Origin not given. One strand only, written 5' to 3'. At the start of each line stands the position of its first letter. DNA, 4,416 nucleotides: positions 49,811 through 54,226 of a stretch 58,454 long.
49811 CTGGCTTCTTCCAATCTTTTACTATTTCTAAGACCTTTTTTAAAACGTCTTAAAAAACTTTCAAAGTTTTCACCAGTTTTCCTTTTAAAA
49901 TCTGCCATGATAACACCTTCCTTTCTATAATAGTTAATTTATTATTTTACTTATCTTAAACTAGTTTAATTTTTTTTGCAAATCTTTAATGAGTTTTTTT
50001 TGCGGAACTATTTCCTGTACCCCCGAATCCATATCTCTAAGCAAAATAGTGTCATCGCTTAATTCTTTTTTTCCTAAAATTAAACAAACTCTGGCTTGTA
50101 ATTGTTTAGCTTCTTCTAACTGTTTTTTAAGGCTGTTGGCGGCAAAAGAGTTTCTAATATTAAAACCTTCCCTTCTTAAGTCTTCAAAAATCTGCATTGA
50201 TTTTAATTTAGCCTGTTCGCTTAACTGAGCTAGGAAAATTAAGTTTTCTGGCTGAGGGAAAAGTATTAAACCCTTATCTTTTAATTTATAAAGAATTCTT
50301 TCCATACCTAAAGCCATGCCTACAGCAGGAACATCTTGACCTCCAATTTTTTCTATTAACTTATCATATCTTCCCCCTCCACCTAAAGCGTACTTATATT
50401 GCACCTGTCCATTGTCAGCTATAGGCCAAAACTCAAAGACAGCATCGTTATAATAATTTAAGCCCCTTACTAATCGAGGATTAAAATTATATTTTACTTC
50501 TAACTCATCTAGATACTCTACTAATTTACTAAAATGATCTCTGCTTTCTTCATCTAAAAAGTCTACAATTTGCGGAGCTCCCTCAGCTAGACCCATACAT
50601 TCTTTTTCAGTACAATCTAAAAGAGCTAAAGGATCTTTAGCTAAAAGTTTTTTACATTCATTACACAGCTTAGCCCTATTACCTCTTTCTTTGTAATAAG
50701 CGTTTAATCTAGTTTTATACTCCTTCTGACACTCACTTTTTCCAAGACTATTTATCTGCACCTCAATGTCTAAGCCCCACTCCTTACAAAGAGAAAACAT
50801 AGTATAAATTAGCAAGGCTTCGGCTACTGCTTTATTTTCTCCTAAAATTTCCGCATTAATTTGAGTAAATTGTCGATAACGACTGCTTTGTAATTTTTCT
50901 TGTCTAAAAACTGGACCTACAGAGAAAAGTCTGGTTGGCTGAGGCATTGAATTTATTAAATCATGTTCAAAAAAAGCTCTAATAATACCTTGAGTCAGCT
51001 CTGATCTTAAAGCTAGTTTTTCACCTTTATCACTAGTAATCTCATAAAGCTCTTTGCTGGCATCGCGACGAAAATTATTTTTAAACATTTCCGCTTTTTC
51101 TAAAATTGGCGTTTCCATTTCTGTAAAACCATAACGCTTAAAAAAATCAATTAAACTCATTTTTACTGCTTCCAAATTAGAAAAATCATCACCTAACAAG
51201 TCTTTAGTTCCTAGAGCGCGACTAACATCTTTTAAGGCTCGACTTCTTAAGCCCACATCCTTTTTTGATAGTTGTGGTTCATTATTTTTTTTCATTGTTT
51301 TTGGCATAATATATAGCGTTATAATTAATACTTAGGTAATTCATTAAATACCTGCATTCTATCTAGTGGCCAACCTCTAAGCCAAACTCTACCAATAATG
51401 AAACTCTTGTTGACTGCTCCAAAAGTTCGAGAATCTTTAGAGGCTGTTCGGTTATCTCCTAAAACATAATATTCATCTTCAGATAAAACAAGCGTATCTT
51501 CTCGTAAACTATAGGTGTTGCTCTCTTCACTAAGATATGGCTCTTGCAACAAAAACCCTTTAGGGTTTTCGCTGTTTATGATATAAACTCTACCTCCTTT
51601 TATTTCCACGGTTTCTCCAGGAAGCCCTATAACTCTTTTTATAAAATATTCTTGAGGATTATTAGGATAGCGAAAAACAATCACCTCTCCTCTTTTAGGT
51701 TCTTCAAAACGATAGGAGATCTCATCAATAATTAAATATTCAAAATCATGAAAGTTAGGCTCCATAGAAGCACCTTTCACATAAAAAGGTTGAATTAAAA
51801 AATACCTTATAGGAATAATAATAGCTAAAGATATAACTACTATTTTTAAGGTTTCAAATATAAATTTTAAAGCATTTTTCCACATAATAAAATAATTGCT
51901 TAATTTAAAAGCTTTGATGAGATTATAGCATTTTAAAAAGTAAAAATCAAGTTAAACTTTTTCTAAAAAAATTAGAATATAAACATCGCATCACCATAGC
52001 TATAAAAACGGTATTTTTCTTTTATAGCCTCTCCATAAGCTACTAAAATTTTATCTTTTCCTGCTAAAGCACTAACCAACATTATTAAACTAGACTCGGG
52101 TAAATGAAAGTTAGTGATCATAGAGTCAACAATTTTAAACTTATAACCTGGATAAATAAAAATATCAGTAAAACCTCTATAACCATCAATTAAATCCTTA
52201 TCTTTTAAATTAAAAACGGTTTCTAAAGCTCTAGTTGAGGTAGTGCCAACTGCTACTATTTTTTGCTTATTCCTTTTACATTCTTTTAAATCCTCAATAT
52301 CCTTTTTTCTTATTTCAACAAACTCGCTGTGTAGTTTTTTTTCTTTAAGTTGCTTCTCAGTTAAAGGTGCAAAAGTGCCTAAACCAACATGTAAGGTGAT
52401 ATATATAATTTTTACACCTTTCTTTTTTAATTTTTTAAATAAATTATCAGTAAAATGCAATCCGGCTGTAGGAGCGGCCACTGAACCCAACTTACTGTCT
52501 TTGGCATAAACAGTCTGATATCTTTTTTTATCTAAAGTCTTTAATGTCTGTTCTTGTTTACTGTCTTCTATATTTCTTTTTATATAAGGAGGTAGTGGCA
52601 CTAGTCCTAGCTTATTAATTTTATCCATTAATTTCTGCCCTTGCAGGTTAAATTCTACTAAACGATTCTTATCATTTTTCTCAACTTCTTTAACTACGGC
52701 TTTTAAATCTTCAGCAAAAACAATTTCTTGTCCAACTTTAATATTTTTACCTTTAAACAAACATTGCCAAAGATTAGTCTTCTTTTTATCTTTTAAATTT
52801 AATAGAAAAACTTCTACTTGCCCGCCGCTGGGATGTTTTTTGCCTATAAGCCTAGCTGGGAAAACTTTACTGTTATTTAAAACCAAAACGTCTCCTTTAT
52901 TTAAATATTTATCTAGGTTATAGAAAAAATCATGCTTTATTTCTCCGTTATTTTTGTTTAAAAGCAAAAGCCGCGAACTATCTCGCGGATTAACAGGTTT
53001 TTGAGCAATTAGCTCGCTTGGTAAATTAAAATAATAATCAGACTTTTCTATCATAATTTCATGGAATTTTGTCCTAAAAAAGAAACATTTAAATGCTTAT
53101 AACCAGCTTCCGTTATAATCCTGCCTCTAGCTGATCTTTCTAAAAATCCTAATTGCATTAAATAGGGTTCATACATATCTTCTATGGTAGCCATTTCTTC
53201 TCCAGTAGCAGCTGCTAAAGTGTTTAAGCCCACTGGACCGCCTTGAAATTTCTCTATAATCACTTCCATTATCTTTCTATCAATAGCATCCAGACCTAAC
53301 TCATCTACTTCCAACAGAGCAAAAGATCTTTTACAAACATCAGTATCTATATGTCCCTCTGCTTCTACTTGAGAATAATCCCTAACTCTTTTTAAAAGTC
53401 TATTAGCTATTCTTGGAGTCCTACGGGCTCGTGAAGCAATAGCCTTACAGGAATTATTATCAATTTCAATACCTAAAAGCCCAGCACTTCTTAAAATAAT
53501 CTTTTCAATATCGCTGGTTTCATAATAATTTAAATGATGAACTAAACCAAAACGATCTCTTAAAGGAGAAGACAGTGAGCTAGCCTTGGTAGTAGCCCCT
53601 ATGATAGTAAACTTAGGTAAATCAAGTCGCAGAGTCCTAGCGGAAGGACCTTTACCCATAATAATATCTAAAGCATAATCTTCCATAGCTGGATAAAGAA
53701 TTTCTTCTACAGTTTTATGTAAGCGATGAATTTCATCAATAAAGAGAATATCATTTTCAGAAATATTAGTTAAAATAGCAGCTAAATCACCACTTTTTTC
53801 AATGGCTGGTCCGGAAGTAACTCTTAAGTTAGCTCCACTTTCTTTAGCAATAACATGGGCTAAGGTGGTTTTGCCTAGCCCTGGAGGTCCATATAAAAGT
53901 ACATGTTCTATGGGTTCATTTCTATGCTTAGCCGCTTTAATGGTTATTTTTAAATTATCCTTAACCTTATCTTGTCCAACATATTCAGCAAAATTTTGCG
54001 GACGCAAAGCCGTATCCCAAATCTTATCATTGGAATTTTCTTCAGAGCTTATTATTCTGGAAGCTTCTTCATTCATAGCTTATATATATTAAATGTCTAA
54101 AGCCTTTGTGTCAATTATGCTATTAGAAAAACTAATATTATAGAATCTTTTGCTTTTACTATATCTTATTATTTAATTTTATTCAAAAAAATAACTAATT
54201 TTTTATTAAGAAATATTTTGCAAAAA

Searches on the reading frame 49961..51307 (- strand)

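Call 7: search_protein_families(library=pfam, proteins=[window:49961-51307:-], max_evalue=0.001)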
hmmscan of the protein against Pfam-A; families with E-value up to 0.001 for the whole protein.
window:49961-51307:- (448 aa): 5 families
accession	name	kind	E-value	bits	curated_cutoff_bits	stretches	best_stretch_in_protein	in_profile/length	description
PF13393.11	tRNA-synt_His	-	4.6e-39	134.9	25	1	33-338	1-308/308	Histidyl-tRNA synthetase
PF03129.25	HGTP_anticodon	-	2.1e-10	41.1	21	1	363-445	8-93/94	Anticodon binding domain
PF01409.25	tRNA-synt_2d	-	4.2e-10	40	19.8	1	45-184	19-161/246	tRNA synthetases class II core domain (F)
PF00587.30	tRNA-synt_2b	-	1.1e-09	39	29.3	1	88-201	1-118/179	tRNA synthetase class II core domain (G, H, P, S and T)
PF00152.25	tRNA-synt_2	-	3.3e-08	33.4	25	1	47-154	27-121/308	tRNA synthetases class II (D, K and N)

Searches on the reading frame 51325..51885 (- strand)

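Call 8: search_protein_families(library=pfam, proteins=[window:51325-51885:-], max_evalue=0.001)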
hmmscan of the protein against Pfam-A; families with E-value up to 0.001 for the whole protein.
window:51325-51885:- (186 aa): 2 families
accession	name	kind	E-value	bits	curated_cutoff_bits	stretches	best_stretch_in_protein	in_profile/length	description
PF10502.14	Peptidase_S26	-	1.7e-45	155.4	22.9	1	10-172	2-168/168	Signal peptidase, peptidase S26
PF00717.28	Peptidase_S24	-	1.3e-05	25.3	23.3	1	35-95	39-91/116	Peptidase S24-like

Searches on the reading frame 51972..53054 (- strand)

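Call 8: search_protein_families(library=pfam, proteins=[window:51972-53054:-], max_evalue=0.001)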
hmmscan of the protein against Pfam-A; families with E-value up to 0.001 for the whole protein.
window:51972-53054:- (360 aa): 1 family
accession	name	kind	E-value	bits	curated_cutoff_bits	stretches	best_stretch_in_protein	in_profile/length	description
PF02547.20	Queuosine_synth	-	5.2e-129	430.4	25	1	5-359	2-322/322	Queuosine biosynthesis protein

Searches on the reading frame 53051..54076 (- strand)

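Call 8: search_protein_families(library=pfam, proteins=[window:53051-54076:-], max_evalue=0.001)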
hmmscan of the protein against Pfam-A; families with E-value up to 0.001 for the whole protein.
window:53051-54076:- (341 aa): 19 families
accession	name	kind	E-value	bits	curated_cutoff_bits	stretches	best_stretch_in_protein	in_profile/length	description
PF05496.18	RuvB_N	-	3.4e-79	264.6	27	1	24-182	1-159/159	Holliday junction DNA helicase RuvB P-loop domain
PF17864.7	AAA_lid_4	-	1.6e-26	92.3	27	1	185-258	1-74/74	RuvB AAA lid domain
PF05491.19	RuvB_C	-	1.1e-25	89.8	24.7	1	259-330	1-72/72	RuvB C-terminal winged helix domain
PF00004.35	AAA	-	2e-22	80.5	21.2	1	59-179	1-126/131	ATPase family associated with various cellular activities (AAA)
PF07728.20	AAA_5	-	4.5e-11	43.4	22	1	58-176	1-139/139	AAA domain (dynein-related subfamily)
PF01078.27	Mg_chelatase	-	1.7e-06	28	20.3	0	29-76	2-42/207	Magnesium chelatase, subunit ChlI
PF13191.12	AAA_16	-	1.9e-05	25.7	32.6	1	33-92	3-61/167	AAA ATPase domain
PF14532.12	Sigma54_activ_2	-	4.2e-05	24.3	25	1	35-125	3-87/138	Sigma-54 interaction domain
PF05673.19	DUF815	-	4.4e-05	23.2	23.8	0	27-116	25-116/249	Protein of unknown function (DUF815)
PF13173.12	AAA_14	-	6.1e-05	23.5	27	1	59-138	5-93/129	AAA domain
PF03215.21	Rad17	-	0.00016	22.1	23.8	1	15-95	4-84/186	Rad17 P-loop domain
PF07724.20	AAA_2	-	0.00017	22.1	27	0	108-135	76-103/166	AAA domain (Cdc48 subfamily)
PF06068.19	TIP49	-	0.00025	20.8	23.8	0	31-85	25-79/347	TIP49 P-loop domain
PF25199.1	nSTAND_NTPase5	-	0.0003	21.1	34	1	41-133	27-122/145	Novel STAND NTPase 5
PF00910.28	RNA_helicase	-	0.00039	21.3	21.5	0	59-126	1-70/105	RNA helicase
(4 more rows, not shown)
